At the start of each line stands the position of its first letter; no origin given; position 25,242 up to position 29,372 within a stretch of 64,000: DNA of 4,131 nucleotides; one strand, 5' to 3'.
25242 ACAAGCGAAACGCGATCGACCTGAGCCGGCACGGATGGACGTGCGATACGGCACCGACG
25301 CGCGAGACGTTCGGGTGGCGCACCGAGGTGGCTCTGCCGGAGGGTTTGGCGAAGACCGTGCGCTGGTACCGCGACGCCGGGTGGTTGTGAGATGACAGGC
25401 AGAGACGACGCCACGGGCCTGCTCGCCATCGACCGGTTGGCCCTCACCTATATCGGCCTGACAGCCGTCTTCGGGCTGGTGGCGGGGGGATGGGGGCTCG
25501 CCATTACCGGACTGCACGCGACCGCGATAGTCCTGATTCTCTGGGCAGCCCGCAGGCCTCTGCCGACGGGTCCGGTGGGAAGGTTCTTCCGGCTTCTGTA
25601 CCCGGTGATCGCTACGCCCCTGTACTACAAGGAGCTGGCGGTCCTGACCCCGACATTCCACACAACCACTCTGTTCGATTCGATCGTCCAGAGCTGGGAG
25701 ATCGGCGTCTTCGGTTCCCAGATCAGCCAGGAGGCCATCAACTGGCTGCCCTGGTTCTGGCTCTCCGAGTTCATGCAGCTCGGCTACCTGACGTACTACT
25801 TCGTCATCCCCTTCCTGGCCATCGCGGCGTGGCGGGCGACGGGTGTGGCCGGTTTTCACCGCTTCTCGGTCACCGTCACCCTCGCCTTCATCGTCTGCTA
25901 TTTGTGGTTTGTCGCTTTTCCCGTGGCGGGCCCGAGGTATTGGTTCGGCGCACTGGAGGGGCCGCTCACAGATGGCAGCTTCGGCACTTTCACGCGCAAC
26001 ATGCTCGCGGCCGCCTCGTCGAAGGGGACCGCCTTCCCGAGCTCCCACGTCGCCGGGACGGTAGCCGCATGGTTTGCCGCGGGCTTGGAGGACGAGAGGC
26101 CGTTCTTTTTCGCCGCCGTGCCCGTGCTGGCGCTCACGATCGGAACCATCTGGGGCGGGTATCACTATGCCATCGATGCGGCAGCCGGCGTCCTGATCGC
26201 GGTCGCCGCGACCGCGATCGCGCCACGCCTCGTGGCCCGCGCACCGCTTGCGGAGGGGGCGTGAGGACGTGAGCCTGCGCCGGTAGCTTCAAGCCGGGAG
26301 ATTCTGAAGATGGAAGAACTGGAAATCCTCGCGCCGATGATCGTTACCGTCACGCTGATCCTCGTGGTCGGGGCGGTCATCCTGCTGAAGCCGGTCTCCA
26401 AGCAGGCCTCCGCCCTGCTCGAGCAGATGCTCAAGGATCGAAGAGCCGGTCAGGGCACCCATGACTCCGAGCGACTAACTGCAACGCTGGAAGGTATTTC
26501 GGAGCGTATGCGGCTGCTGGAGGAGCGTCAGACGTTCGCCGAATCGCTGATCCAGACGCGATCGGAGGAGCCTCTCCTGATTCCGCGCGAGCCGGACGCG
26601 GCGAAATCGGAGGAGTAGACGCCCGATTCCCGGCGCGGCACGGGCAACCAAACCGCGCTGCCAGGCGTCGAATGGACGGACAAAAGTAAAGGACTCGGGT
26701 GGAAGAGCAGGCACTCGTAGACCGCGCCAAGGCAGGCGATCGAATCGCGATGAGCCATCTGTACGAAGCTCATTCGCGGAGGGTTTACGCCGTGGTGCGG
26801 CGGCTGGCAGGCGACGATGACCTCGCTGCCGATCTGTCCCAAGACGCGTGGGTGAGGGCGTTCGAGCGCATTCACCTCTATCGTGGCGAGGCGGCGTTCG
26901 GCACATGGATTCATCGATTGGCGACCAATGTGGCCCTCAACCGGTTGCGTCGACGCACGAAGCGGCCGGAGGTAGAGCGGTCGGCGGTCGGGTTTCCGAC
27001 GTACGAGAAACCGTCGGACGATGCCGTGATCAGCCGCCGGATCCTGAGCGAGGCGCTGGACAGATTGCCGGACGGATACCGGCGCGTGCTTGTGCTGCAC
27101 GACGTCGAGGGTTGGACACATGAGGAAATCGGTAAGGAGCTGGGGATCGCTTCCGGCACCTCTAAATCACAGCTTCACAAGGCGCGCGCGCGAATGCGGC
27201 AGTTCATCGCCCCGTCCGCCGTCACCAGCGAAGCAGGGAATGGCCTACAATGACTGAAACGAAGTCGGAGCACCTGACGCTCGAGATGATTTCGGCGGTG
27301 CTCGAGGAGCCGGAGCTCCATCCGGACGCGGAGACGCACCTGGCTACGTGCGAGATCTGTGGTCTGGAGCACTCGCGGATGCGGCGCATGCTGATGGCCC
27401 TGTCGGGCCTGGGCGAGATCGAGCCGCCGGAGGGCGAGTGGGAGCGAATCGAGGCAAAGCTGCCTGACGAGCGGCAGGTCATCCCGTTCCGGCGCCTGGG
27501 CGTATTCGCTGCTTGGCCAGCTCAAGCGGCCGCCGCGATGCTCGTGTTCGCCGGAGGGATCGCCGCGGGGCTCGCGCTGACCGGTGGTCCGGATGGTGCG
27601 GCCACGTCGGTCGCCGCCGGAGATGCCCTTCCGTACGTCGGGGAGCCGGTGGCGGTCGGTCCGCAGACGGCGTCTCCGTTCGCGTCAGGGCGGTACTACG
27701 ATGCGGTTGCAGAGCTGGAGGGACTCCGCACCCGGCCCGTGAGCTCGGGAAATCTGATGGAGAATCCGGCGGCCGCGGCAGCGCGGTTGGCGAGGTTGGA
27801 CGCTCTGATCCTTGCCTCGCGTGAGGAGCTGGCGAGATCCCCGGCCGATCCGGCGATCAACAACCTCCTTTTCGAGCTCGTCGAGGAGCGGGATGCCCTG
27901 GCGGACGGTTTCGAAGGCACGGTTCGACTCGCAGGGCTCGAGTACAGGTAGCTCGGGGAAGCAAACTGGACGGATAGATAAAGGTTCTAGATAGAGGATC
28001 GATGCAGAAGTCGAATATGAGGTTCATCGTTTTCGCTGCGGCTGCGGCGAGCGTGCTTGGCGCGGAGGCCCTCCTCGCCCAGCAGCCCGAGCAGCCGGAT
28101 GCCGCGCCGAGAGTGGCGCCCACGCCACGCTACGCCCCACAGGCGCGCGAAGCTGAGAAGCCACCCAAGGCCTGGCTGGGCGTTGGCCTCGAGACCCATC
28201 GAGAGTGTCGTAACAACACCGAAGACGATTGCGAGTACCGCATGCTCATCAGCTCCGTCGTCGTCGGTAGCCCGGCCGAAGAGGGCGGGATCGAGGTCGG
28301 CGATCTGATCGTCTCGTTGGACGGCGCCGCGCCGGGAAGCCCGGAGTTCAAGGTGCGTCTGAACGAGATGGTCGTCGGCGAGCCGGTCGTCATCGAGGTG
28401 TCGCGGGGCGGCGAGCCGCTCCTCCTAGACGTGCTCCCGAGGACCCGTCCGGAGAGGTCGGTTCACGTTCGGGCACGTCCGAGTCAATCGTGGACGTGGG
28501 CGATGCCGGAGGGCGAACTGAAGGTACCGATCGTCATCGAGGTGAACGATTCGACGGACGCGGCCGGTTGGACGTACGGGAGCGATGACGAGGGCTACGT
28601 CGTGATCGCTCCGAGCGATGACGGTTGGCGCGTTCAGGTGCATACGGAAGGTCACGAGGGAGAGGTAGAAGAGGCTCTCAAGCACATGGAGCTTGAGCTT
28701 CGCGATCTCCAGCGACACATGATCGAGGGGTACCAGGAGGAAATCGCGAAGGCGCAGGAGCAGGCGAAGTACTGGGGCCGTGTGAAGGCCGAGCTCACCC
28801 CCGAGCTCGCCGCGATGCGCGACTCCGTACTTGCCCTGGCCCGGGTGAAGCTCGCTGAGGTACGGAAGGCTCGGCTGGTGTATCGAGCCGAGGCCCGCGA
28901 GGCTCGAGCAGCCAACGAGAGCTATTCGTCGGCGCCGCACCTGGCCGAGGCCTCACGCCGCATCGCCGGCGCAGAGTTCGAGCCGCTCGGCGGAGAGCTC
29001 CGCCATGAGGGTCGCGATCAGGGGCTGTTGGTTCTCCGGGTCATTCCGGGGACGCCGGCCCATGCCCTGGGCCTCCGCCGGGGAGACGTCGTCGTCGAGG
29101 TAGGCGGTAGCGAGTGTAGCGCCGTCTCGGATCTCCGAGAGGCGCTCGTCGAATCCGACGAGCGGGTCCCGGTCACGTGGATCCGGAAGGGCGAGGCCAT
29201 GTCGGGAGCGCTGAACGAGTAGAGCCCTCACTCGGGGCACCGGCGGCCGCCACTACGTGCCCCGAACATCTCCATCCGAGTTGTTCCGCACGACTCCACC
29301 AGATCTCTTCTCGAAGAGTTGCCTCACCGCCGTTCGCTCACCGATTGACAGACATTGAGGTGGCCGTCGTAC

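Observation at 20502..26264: Compact candidate ceramide/sphingolipid biosynthesis cluster: SPT-like AOS, large GNAT, SDR reductase and PAP2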

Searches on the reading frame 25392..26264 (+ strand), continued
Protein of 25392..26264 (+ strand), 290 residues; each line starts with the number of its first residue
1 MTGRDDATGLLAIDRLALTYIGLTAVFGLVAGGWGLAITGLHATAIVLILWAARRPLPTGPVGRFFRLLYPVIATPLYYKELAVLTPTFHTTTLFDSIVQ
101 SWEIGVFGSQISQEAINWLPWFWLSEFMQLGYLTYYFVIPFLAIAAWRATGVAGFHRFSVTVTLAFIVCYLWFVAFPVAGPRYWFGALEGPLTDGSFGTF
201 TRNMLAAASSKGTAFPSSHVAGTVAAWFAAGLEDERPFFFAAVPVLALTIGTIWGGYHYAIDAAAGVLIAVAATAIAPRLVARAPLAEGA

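Call 94: find_encoding_contigs(protein=P0244, flank=7000, max_places=1)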
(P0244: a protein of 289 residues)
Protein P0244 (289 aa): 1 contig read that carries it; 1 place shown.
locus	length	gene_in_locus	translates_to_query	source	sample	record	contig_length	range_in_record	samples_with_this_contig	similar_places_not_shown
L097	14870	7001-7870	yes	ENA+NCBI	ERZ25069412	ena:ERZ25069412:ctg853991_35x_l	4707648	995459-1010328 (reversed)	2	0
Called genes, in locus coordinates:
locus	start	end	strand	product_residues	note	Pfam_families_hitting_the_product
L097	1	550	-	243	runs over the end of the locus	PF02596:DUF169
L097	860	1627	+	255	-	PF03328:HpcH_HpaI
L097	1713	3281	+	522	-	PF02142:MGS, PF01808:AICARFT_IMPCHas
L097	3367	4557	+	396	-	PF00465:Fe-ADH, PF13685:Fe-ADH_2, PF25137:ADH_Fe_C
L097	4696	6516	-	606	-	PF13941:MutL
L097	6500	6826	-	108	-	-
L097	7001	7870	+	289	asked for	PF14378:PAP2_3, PF01569:PAP2 (weak)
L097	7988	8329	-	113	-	-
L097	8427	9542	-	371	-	PF02625:XdhC_CoxI, PF13478:XdhC_C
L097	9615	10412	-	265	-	-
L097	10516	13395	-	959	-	-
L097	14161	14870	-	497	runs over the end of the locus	PF00478:IMPDH, PF00571:CBS, PF03060:NMO, PF01070:FMN_dh (weak)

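Call 95: find_encoding_contigs(protein=P0245, flank=6000, max_places=2)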
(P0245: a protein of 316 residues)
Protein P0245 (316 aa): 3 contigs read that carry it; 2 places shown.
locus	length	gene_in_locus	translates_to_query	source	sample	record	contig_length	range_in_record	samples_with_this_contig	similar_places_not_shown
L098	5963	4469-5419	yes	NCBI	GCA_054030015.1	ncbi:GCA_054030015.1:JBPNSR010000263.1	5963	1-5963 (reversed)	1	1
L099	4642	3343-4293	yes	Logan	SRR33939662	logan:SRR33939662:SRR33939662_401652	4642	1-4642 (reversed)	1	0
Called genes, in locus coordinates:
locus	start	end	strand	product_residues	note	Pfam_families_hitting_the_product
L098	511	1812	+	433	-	PF03952:Enolase_N, PF00113:Enolase_C, PF13378:MR_MLE_C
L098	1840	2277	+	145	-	-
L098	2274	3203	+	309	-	PF07837:FTCD_N, PF02971:FTCD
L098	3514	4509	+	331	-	PF01073:3Beta_HSD, PF01370:Epimerase, PF04321:RmlD_sub_bind, PF05368:NmrA, PF16363:GDP_Man_Dehyd, PF07993:NAD_binding_4, PF13460:NAD_binding_10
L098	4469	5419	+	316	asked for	PF14378:PAP2_3, PF01569:PAP2 (weak)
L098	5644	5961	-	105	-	?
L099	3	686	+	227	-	?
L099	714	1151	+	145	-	-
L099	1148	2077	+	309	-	PF07837:FTCD_N, PF02971:FTCD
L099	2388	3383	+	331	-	PF01073:3Beta_HSD, PF01370:Epimerase, PF04321:RmlD_sub_bind, PF05368:NmrA, PF16363:GDP_Man_Dehyd, PF07993:NAD_binding_4, PF13460:NAD_binding_10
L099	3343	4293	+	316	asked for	PF14378:PAP2_3, PF01569:PAP2 (weak)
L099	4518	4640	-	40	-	?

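Call 96: find_encoding_contigs(protein=P0250, flank=6000, max_places=2)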
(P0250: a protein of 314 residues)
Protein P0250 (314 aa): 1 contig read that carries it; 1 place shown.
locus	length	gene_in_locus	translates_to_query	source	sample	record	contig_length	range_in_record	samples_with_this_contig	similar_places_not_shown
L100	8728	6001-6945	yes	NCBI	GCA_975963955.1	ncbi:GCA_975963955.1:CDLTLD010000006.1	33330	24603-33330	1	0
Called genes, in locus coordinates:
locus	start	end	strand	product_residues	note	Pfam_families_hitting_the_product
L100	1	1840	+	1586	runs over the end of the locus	PF01364:Peptidase_C25, PF13517:FG-GAP_3 (faint), PF13860:FlgD_ig (weak)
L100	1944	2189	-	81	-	-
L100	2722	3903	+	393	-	PF00155:Aminotran_1_2, PF01053:Cys_Met_Meta_PP (weak), PF01212:Beta_elim_lyase (weak)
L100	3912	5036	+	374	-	-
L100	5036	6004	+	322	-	PF01073:3Beta_HSD, PF01370:Epimerase, PF02719:Polysacc_synt_2 (weak), PF04321:RmlD_sub_bind, PF05368:NmrA, PF07993:NAD_binding_4, PF13460:NAD_binding_10, PF16363:GDP_Man_Dehyd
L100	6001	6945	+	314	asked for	PF14378:PAP2_3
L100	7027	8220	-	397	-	PF07690:MFS_1, PF00083:Sugar_tr, PF07690:MFS_1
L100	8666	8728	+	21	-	?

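Call 97: find_encoding_contigs(protein=P0257, flank=6000, max_places=2)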
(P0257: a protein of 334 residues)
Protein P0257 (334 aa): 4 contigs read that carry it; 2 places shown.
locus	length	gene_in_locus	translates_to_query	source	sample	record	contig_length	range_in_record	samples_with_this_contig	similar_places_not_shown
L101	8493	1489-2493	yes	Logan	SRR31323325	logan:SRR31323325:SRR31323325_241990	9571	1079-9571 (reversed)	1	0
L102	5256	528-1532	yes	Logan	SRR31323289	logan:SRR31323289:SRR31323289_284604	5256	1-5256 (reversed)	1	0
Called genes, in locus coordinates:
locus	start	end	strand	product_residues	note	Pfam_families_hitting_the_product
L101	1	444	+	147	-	?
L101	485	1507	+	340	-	PF01073:3Beta_HSD, PF01370:Epimerase, PF04321:RmlD_sub_bind, PF05368:NmrA, PF07993:NAD_binding_4 (faint), PF13460:NAD_binding_10, PF16363:GDP_Man_Dehyd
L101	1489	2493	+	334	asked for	PF14378:PAP2_3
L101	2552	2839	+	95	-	-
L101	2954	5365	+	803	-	PF02012:BNR (faint), PF25852:DUF6242_C (faint), PF14870:PSII_BNR (faint), PF15902:Sortilin-Vps10, PF13860:FlgD_ig (weak)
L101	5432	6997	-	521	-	PF13229:Beta_helix, PF02415:Chlam_PMP (faint), PF13229:Beta_helix, PF13860:FlgD_ig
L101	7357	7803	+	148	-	-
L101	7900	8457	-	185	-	PF01872:RibD_C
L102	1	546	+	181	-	?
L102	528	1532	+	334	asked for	PF14378:PAP2_3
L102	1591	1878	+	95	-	-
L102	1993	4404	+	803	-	PF02012:BNR (faint), PF25852:DUF6242_C (faint), PF14870:PSII_BNR (faint), PF15902:Sortilin-Vps10, PF13860:FlgD_ig (weak)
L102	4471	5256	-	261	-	?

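Call 101: fold_search(model_id=the predicted structure, library=pdb)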
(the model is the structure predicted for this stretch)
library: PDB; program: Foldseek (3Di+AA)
matches with E <= 10: 202; with E <= 0.001: 2
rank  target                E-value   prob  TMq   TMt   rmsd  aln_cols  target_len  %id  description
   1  9ivc_A                2.6e-04  1.00  0.61  0.54   6.5       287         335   16  Cryo-EM structure of AbA-bound Aur1-Kei1 complex (released 2025-06-18)
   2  9vj4_A                3.1e-04  1.00  0.64  0.66   6.2       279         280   16  Structure of a membrane-bound inositol phosphorylceramide synthase and ceramide complex (released 2026-03-11)
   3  5jki                  3.4e-02  1.00  0.39  0.52   8.5       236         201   15  Crystal structure of the first transmembrane PAP2 type phosphatidylglycerolphosphate phosphatase from Bacillus subtilis (released 2017-02-22)
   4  9qcj_A                8.1e-02  0.99  0.31  0.39   8.1       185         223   14  Crystal structure of PhoC wild type acid phosphatase (released 2026-01-14)
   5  1iw8_C                8.5e-02  1.00  0.32  0.42   6.8       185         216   14  Crystal Structure of a mutant of acid phosphatase from Escherichia blattae (G74D/I153T) (released 2002-09-11)
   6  1eoi_A                8.5e-02  0.96  0.27  0.34   9.0       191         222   16  CRYSTAL STRUCTURE OF ACID PHOSPHATASE FROM ESCHERICHIA BLATTAE COMPLEXED WITH THE TRANSITION STATE ANALOG MOLYBDATE (released 2001-03-23)
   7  1iw8_B                9.2e-02  0.99  0.31  0.40   7.4       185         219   12  Crystal Structure of a mutant of acid phosphatase from Escherichia blattae (G74D/I153T) (released 2002-09-11)
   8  9qcj_B                9.2e-02  0.99  0.32  0.40   7.1       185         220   13  Crystal structure of PhoC wild type acid phosphatase (released 2026-01-14)
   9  1iw8_A                9.6e-02  0.99  0.32  0.41   7.4       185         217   12  Crystal Structure of a mutant of acid phosphatase from Escherichia blattae (G74D/I153T) (released 2002-09-11)
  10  1iw8_D                1.0e-01  0.99  0.33  0.42   5.9       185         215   13  Crystal Structure of a mutant of acid phosphatase from Escherichia blattae (G74D/I153T) (released 2002-09-11)
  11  9jq0                  1.1e-01  0.99  0.31  0.38   8.1       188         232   12  Acid phosphatase KpAP mutant - E104G (released 2024-11-06)
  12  1iw8_F                1.1e-01  0.99  0.32  0.41   7.4       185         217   12  Crystal Structure of a mutant of acid phosphatase from Escherichia blattae (G74D/I153T) (released 2002-09-11)
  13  6ebu                  1.3e-01  1.00  0.39  0.64   4.1       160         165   16  Crystal structure of Aquifex aeolicus LpxE (released 2019-06-26)
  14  9j7u                  1.4e-01  0.98  0.33  0.28   9.5       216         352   12  H176A mutant of human G6PC1 in complex with G6P (released 2025-02-05)
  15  1iw8_E                1.4e-01  0.99  0.31  0.41   7.5       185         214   12  Crystal Structure of a mutant of acid phosphatase from Escherichia blattae (G74D/I153T) (released 2002-09-11)
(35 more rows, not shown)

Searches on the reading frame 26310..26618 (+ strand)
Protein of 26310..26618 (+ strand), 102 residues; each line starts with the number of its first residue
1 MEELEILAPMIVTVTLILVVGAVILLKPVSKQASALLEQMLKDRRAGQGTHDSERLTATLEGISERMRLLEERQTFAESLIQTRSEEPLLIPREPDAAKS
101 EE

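Call 3: search_protein_families(library=pfam, proteins=[window:26310-26618:+], max_evalue=0.01)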
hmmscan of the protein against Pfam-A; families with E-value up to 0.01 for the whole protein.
window:26310-26618:+ (102 aa): 0 families

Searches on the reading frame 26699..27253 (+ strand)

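Call 3: search_protein_families(library=pfam, proteins=[window:26699-27253:+], max_evalue=0.01)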
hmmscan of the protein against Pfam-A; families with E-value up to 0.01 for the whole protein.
window:26699-27253:+ (184 aa): 4 families
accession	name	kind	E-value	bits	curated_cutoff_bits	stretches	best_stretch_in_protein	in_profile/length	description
PF08281.18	Sigma70_r4_2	-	1.5e-17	63.4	25.7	1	114-166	2-54/54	Sigma-70, region 4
PF04542.20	Sigma70_r2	-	6.2e-17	61.6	24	1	21-88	1-70/71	Sigma-70 region 2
PF04545.22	Sigma70_r4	-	6.6e-11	42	24.1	1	119-168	1-50/50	Sigma-70, region 4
PF07638.17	Sigma70_ECF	-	4.2e-06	27.2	21.1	1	7-168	8-181/185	ECF sigma factor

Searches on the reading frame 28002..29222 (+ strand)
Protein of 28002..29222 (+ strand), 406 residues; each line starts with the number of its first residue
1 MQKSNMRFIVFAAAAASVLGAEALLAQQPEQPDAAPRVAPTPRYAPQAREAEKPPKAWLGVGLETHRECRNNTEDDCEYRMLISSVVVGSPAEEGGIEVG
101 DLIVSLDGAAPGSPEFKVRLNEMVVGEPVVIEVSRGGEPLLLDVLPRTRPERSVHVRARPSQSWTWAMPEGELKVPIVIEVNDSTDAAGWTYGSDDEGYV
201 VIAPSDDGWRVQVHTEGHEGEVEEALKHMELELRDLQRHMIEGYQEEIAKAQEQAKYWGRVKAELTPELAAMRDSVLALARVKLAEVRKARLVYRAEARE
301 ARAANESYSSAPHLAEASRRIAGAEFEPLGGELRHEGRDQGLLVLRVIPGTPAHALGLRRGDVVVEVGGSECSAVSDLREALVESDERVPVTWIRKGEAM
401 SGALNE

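Call 70: search_protein_families(library=pfam, proteins=[window:28002-29222:+], max_evalue=0.0001)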
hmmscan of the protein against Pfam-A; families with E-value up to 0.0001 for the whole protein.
window:28002-29222:+ (406 aa): 3 families
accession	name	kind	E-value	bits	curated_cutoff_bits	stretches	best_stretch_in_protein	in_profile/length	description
PF17820.7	PDZ_6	-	1.4e-17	63.6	27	2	344-395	2-54/54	PDZ domain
PF13180.12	PDZ_2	-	5.6e-17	62.2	27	2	59-144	3-78/80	PDZ domain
PF00595.29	PDZ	-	9.6e-14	52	23.2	2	333-379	16-64/81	PDZ domain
